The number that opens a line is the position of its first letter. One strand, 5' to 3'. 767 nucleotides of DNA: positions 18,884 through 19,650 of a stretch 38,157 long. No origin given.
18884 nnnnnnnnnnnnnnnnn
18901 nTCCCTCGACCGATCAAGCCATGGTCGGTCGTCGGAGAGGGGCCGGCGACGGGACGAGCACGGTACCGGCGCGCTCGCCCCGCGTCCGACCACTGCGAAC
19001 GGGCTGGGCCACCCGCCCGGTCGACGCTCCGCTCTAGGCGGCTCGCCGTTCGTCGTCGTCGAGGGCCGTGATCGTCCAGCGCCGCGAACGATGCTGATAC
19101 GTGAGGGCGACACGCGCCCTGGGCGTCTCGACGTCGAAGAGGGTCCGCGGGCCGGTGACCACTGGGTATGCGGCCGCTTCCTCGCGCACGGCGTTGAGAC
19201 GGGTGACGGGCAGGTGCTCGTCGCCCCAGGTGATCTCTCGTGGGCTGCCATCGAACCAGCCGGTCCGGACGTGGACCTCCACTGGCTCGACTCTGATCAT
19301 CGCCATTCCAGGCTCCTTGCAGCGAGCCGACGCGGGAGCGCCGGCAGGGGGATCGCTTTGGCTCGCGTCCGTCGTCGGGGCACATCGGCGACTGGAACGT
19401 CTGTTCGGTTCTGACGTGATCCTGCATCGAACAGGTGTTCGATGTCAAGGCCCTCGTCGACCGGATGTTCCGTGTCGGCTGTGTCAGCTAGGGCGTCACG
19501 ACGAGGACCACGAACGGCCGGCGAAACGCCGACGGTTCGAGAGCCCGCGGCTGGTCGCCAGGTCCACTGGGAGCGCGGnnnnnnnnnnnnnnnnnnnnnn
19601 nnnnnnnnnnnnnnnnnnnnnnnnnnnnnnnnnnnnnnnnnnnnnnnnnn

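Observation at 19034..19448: Uncharacterised 90-aa gene downstream of dinB carries two LexA boxes and the same -35/operator fusion as lexA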

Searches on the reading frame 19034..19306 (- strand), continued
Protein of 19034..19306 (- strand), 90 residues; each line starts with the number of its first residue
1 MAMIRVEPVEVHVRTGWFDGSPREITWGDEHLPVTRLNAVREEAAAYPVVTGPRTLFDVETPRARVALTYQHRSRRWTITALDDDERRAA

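Call 66: search_protein_families(library=pfam, alignment_id=A5, max_evalue=0.1)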
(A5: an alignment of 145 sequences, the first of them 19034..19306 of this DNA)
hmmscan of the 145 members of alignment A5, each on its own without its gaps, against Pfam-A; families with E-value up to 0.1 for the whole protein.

A. member 1, window:19034-19306:- (90 aa): 0 families

B. families by the number of members that match (of 145 scanned): 9 families
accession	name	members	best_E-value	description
PF20114.4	DUF6504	19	0.0051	Domain of unknown function (DUF6504)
PF19135.5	DUF5818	5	0.012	Protein of unknown function (DUF5818)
PF21139.3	BT_MCC_alpha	3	0.013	Methylcrotonyl-CoA carboxylase, alpha-subunit, BT domain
PF02395.22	Peptidase_S6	3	0.035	Immunoglobulin A1 protease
PF18974.5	DUF5710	2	0.054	Domain of unknown function (DUF5710)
PF18103.7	SH3_11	2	0.056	Retroviral integrase C-terminal SH3 domain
PF20126.4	TumE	1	0.02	Toxin TumE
PF19380.4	DUF5955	1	0.047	Family of unknown function (DUF5955)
PF17758.7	Prot_ATP_ID_OB_N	1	0.075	Proteasomal ATPase OB N-terminal domain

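Call 80: search_solved_structures(query=A5, max_evalue=10, show_alignments=2)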
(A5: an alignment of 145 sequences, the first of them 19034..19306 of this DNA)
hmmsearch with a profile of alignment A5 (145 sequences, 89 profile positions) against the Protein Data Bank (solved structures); distinct sequences matched with E-value up to 10: 2.
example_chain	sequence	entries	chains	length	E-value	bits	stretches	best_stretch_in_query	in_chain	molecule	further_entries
9qzd_A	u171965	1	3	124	0.83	13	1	25-51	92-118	dNTH0-H1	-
4m1b_A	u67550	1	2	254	1.5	12.2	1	44-71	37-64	Polysaccharide deacetylase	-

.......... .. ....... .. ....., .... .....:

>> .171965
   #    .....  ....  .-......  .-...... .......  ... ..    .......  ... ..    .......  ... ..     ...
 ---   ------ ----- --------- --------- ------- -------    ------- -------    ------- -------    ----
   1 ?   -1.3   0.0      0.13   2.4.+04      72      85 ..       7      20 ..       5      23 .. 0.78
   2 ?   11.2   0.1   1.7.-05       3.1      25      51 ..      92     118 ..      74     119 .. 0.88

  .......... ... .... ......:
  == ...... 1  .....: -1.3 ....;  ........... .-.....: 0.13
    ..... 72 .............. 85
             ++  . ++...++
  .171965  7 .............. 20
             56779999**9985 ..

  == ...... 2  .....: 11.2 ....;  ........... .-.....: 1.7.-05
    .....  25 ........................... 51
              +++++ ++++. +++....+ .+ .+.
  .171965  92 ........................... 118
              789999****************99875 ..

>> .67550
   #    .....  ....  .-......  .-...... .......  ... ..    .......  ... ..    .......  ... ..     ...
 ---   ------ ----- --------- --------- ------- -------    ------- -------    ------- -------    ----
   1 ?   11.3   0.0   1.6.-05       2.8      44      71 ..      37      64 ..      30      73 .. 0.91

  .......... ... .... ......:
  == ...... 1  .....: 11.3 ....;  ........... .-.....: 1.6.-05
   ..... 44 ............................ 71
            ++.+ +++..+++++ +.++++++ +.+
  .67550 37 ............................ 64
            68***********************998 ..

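Call 92: search_protein_families(library=pfam, proteins=[P0387, P0389, P0390, P0392, P0394, P0398, P0402, P0414, P0429, P0438], max_evalue=1)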
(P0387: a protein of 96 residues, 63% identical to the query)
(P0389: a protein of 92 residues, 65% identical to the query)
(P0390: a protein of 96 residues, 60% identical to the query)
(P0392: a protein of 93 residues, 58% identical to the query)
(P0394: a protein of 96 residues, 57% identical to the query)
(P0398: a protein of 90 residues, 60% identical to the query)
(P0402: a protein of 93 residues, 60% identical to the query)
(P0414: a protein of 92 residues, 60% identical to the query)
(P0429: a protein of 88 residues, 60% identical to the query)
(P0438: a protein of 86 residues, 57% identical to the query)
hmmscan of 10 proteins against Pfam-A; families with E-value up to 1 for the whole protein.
P0387 (96 aa): 0 families

P0389 (92 aa): 0 families

P0390 (96 aa): 0 families

P0392 (93 aa): 0 families

P0394 (96 aa): 0 families

P0398 (90 aa): 0 families

P0402 (93 aa): 0 families

P0414 (92 aa): 1 family
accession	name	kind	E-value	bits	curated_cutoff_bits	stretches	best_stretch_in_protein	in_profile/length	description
PF11619.13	P53_C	-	0.26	11.8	25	0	24-47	16-39/67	Transcription factor P53 - C terminal domain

P0429 (88 aa): 0 families

P0438 (86 aa): 0 families

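Call 93: search_protein_families(library=pfam, proteins=[P0270, P0271, P0275, P0286, P0300, P0306, P0312, P0349, P0383, P0360], max_evalue=1)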
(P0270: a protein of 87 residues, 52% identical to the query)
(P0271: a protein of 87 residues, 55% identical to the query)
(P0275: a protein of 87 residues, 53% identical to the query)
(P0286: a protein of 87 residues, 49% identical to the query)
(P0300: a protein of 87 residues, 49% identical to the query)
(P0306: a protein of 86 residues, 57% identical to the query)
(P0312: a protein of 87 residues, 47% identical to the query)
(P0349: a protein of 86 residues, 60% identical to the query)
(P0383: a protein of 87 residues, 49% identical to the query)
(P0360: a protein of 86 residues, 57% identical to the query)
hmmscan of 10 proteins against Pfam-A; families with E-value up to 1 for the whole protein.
P0270 (87 aa): 1 family
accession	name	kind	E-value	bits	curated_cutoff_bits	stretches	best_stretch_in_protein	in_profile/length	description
PF20114.4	DUF6504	-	0.076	13.7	24.2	1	17-80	22-98/103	Domain of unknown function (DUF6504)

P0271 (87 aa): 1 family
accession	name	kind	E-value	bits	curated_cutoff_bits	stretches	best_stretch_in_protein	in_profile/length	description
PF20114.4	DUF6504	-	0.05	14.3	24.2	1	16-74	21-64/103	Domain of unknown function (DUF6504)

P0275 (87 aa): 1 family
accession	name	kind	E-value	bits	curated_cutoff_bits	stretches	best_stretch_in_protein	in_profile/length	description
PF20114.4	DUF6504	-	0.081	13.6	24.2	1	17-80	22-98/103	Domain of unknown function (DUF6504)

P0286 (87 aa): 2 families
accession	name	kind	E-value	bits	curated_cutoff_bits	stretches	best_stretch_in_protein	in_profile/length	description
PF19135.5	DUF5818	-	0.023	14.7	27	1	57-79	11-32/57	Protein of unknown function (DUF5818)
PF20114.4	DUF6504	-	0.043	14.5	24.2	1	17-80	22-98/103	Domain of unknown function (DUF6504)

P0300 (87 aa): 0 families

P0306 (86 aa): 0 families

P0312 (87 aa): 1 family
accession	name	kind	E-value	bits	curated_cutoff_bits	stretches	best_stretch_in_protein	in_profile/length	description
PF20114.4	DUF6504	-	0.055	14.1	24.2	1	15-80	20-98/103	Domain of unknown function (DUF6504)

P0349 (86 aa): 1 family
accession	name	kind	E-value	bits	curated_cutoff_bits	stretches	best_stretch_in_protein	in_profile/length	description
PF18974.5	DUF5710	-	0.056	13.6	26.5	1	69-81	20-32/44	Domain of unknown function (DUF5710)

P0383 (87 aa): 0 families

P0360 (86 aa): 4 families
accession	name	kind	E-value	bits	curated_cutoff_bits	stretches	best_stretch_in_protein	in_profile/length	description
PF21139.3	BT_MCC_alpha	-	0.056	14.3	31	1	17-80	36-96/118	Methylcrotonyl-CoA carboxylase, alpha-subunit, BT domain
PF18974.5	DUF5710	-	0.11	12.7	26.5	0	70-81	21-32/44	Domain of unknown function (DUF5710)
PF25793.1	WH_2nd_NFRKB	-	0.12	12.9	27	1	6-55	31-80/139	NFRKB second winged helix domain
PF02395.22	Peptidase_S6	-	0.28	11.1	23.3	1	41-80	199-238/260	Immunoglobulin A1 protease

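Call 101: search_protein_families(library=pfam, proteins=[L001:2413-3948:+, L076:3538-4491:+, L076:4604-5902:-, L018:787-2010:+, L018:16-750:+], max_evalue=0.001)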
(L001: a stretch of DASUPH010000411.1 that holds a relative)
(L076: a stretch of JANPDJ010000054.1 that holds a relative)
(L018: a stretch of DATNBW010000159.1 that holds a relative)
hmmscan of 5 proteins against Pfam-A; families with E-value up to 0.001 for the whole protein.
L001:2413-3948:+ (511 aa): 2 families
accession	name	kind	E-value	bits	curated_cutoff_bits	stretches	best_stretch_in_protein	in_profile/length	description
PF01436.27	NHL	-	2.7e-08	33.9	20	0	350-377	1-28/28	NHL repeat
PF06739.17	SBBP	-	4.4e-06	27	20.5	0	440-456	17-33/38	Beta-propeller repeat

L076:3538-4491:+ (317 aa): 1 family
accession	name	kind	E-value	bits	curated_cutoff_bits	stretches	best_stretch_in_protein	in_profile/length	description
PF01145.31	Band_7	-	3.4e-34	118.9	23.6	1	63-236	2-174/176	SPFH domain / Band 7 family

L076:4604-5902:- (432 aa): 5 families
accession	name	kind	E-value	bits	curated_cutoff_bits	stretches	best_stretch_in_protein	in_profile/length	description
PF00665.32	rve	-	6.9e-23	81.3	32.6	1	263-361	2-102/102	Integrase core domain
PF13276.12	HTH_21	-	3.3e-18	66.1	28.1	1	183-239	3-60/60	HTH-like domain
PF13683.12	rve_3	-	6e-13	48.8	26.5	1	350-416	2-67/67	Integrase core domain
PF13333.12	rve_2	-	1.1e-11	45.1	22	1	368-421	1-53/56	Integrase core domain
PF01527.26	HTH_Tnp_1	-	0.00062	20.4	24.1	0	140-184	11-56/75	Transposase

L018:787-2010:+ (407 aa): 2 families
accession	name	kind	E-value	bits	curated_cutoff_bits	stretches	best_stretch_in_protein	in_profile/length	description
PF07676.18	PD40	-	2.8e-16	59.4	20.9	1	354-376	15-38/38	WD40-like Beta Propeller Repeat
PF00930.27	DPPIV_N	-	0.00015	21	22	0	351-391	46-82/354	Dipeptidyl peptidase IV (DPP IV) N-terminal region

L018:16-750:+ (244 aa): 13 families
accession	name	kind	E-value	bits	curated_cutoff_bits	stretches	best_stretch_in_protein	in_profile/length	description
PF13964.12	Kelch_6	-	1.3e-27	95.3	25.3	3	101-149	2-47/50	Kelch motif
PF13418.12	Kelch_4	-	1.6e-26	92.4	21.6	3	101-143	2-42/49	Galactose oxidase, central domain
PF01344.31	Kelch_1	-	1.2e-25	89.1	20.1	2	106-148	6-45/46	Kelch motif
PF24981.1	Beta-prop_ATRN-LZTR1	-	1.9e-21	77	50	2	84-226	72-224/289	Attractin/LZTR1 beta-propeller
PF07646.21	Kelch_2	-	3.1e-18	65.1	21.3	2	102-145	2-44/48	Kelch motif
PF13415.12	Kelch_3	-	9.3e-16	58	22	1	164-210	2-47/48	Galactose oxidase, central domain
PF24681.1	Kelch_KLHDC2_KLHL20_DRC7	-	2.4e-15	56.9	50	1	7-221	1-221/221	KLHDC2/KLHL20/DRC7 Kelch-repeats domain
PF25210.1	Kelch_FKB95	-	1.6e-12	48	70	1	83-170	62-148/268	FKB95, Kelch-repeats domain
PF24996.1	NANM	-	2.6e-08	33.6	45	0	81-128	290-336/350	N-acetylneuraminate epimerase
PF07250.17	Glyoxal_oxid_N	-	3.9e-08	33.3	37.5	0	105-174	71-138/243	Glyoxal oxidase N-terminus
PF13540.12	RCC1_2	-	1.8e-05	24.8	22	0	5-24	7-26/30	Regulator of chromosome condensation (RCC1) repeat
PF17164.10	DUF5122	-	2e-05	25.2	27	0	110-126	2-19/36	Domain of unknown function (DUF5122) beta-propeller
PF25390.1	WD40_RLD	-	0.00016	21.5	150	0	103-180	41-121/363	RCC1-like domain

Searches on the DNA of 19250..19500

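Call 56: search_rna_families(source=window, start=19250, end=19500, threshold=evalue, max_evalue=10)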
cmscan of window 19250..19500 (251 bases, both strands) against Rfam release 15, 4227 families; matches with E-value up to 10: 1.
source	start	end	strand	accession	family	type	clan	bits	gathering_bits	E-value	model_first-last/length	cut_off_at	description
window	19391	19485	+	RF02552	RcsR1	Gene; sRNA;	-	17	60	0.32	1-96/96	no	RcsR1 sRNA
